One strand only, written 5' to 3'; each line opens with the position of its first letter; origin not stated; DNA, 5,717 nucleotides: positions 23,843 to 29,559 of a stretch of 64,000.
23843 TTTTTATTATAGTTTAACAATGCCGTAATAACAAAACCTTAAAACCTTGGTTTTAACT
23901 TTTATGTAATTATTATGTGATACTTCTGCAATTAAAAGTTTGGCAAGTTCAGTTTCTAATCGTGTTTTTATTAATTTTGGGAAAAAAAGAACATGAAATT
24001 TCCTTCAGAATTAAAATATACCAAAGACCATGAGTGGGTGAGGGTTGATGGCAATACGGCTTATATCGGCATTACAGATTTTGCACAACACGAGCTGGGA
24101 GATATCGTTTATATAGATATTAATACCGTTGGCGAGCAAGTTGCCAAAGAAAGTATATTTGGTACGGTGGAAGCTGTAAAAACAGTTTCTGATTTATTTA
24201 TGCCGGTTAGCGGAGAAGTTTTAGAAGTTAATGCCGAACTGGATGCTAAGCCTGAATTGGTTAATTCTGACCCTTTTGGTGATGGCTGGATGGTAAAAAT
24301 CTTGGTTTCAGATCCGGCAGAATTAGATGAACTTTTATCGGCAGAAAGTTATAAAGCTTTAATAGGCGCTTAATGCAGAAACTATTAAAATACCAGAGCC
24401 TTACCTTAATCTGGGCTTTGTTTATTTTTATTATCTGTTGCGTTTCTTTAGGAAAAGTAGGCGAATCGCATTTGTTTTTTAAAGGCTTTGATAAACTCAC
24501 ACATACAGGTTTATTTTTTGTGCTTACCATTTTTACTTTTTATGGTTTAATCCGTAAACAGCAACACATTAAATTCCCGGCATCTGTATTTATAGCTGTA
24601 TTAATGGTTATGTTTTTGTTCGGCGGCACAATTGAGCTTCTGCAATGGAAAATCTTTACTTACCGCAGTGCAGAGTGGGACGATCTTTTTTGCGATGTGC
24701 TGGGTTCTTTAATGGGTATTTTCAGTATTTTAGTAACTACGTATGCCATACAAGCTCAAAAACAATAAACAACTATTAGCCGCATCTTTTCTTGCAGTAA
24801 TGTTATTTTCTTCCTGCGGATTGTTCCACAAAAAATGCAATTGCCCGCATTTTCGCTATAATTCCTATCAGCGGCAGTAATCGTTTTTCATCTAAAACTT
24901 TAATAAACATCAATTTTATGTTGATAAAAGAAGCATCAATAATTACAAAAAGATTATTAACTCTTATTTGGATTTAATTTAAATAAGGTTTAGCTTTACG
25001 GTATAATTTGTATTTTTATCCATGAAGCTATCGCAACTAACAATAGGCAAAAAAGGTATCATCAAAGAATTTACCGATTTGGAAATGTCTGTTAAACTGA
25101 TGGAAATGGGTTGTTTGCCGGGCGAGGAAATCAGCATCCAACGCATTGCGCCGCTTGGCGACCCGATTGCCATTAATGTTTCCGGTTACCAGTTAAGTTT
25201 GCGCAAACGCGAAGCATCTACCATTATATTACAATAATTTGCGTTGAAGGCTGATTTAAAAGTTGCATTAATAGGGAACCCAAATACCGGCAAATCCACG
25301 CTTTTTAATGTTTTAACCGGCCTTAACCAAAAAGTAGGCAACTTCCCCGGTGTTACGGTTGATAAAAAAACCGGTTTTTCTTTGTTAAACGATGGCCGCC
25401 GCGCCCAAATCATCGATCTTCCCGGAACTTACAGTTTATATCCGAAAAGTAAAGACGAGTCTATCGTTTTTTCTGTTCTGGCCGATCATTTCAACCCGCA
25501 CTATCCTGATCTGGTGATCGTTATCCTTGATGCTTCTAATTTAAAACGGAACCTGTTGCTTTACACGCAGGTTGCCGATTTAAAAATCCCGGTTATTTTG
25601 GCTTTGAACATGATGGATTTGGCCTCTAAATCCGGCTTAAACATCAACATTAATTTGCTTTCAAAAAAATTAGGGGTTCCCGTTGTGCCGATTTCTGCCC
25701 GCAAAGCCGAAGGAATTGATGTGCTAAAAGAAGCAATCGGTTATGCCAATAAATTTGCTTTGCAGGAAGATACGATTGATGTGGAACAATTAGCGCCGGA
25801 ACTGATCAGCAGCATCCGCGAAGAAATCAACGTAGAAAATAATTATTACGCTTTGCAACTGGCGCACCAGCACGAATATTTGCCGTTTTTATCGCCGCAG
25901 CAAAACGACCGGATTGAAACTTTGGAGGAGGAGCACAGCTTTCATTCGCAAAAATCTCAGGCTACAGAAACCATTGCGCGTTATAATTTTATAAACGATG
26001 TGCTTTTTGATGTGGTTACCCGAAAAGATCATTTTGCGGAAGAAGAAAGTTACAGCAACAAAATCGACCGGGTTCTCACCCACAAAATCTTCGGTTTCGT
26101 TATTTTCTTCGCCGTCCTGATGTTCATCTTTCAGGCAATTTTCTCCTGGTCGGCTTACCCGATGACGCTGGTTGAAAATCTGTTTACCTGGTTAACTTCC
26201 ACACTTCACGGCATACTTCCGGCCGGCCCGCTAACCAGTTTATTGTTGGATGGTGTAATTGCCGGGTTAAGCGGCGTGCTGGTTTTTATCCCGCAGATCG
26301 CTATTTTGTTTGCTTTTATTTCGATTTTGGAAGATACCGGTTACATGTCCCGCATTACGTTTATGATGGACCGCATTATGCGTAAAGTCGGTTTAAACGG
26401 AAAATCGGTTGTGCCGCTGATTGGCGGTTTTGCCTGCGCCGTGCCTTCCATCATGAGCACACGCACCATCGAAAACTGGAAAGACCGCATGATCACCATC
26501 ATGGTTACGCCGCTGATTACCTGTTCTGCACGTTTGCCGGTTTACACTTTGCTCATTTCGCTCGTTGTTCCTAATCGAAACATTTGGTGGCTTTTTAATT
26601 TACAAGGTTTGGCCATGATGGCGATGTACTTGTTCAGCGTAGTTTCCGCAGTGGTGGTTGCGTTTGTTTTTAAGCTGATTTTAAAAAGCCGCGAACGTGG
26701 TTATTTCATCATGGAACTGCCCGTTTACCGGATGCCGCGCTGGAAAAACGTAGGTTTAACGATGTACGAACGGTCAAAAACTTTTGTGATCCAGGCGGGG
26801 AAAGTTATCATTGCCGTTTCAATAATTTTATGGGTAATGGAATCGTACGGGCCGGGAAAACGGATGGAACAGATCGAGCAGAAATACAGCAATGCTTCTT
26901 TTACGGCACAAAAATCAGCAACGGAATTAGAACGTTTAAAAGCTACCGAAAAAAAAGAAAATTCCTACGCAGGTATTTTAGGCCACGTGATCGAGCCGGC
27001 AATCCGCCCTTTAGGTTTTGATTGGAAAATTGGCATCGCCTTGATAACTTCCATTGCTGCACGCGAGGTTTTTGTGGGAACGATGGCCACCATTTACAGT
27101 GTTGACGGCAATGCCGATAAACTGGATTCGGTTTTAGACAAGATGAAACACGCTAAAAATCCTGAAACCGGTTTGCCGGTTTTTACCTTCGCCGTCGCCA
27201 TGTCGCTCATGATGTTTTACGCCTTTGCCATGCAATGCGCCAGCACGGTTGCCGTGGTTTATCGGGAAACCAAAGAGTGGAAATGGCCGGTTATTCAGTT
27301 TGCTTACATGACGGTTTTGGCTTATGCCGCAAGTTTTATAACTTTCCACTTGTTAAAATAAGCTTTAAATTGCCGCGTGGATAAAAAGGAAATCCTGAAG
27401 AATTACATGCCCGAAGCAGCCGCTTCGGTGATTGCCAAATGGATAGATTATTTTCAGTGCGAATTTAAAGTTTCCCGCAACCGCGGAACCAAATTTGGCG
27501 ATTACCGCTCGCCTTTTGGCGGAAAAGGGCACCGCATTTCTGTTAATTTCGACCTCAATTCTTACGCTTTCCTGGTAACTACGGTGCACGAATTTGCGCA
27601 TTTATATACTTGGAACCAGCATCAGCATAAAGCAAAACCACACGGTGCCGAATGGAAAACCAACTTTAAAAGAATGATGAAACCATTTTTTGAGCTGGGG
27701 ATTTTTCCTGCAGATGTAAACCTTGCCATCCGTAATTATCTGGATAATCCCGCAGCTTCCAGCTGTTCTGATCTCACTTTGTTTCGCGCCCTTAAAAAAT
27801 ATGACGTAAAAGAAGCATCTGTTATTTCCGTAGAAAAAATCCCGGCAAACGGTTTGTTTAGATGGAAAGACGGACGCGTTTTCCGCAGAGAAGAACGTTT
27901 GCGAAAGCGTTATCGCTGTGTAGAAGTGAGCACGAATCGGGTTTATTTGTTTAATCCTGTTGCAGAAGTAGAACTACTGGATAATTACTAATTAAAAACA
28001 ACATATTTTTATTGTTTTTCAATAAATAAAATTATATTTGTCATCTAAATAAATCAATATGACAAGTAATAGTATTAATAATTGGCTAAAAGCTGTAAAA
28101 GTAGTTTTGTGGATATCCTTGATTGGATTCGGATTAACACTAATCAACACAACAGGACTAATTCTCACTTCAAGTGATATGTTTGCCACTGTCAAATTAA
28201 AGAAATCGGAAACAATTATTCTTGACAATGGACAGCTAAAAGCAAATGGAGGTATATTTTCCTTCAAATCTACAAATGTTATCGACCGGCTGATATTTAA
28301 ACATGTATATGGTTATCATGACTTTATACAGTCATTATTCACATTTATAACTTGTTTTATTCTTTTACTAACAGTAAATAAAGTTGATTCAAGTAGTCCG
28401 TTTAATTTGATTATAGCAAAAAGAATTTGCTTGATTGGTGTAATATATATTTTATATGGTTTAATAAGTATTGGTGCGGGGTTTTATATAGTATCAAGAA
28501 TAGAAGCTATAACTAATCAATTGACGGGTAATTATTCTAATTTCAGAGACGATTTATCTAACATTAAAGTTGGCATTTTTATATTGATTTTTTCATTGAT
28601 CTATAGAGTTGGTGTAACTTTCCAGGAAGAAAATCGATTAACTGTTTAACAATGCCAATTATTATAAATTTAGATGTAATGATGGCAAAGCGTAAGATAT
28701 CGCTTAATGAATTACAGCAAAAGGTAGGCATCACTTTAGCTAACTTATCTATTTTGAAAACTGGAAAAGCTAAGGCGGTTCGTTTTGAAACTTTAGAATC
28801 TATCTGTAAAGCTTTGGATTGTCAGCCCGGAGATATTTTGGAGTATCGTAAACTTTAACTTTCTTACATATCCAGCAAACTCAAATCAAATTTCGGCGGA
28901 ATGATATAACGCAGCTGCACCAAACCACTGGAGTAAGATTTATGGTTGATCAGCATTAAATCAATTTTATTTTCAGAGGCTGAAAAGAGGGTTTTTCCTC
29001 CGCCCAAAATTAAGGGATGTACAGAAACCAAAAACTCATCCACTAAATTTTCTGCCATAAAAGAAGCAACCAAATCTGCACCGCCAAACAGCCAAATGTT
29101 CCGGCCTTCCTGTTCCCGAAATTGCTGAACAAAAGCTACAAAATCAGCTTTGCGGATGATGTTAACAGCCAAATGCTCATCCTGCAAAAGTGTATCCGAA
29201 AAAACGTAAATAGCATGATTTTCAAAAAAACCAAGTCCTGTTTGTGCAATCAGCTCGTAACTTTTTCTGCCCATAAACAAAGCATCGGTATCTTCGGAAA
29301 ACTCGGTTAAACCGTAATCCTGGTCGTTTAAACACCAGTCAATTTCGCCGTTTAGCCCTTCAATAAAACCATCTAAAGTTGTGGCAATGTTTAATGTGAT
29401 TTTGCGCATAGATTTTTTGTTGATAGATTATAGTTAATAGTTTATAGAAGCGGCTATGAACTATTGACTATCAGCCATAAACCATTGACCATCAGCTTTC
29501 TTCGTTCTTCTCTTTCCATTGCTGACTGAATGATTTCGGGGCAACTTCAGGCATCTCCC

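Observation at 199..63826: Hyper-abundant oriented oligomer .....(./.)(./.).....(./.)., about one copy per kb in spacers and inside unrelated genes: candidate DNA-uptake-type signal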

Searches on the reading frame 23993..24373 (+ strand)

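Call 9: search_protein_families(library=ncbifam, proteins=[window:23993-24373:+])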
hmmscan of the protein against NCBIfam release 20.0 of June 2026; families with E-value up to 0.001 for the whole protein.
window:23993-24373:+ (126 aa): 4 families
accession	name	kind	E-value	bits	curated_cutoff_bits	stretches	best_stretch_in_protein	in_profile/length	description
NF002270.0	PRK01202.1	subfamily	3.1e-51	172.5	117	1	1-125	2-127/129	glycine cleavage system protein GcvH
TIGR00527.1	gcvH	equivalog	3.9e-46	156.3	115.85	1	3-124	2-125/129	glycine cleavage system protein GcvH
TIGR03077.1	not_gcvH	equivalog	3.5e-15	56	144.05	1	12-108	5-102/110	glycine cleavage protein H-like protein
NF045810.1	GcvH_rel_desulf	equivalog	1.4e-08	34.7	150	1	2-121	11-132/167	GcvH-related protein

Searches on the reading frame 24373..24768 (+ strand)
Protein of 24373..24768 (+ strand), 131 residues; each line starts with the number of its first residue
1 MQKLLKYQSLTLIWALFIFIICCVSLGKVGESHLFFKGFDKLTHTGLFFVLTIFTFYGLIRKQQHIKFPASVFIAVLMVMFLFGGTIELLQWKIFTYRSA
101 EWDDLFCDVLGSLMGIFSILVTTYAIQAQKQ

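Call 9: search_protein_families(library=ncbifam, proteins=[window:24373-24768:+])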
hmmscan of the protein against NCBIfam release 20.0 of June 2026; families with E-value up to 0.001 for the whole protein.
window:24373-24768:+ (131 aa): 1 family
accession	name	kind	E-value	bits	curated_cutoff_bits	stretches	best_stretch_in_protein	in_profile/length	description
NF037970.1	vanZ_1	subfamily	2.9e-06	27.9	20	1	35-111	36-108/109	VanZ family protein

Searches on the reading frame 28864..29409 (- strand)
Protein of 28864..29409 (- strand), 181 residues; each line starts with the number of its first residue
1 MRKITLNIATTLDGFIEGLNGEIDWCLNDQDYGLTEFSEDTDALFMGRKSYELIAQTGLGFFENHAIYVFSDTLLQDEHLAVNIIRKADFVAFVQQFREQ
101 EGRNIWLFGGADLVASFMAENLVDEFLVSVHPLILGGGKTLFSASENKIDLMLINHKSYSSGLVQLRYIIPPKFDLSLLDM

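Call 17: search_protein_families(library=pfam, max_evalue=0.000001, proteins=[window:28864-29409:-])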
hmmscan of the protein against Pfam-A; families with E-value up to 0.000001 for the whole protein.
window:28864-29409:- (181 aa): 1 family
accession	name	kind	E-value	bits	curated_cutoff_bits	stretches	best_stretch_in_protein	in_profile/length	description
PF01872.23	RibD_C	-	1.7e-21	77.4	24.1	1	2-164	1-196/197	RibD C-terminal domain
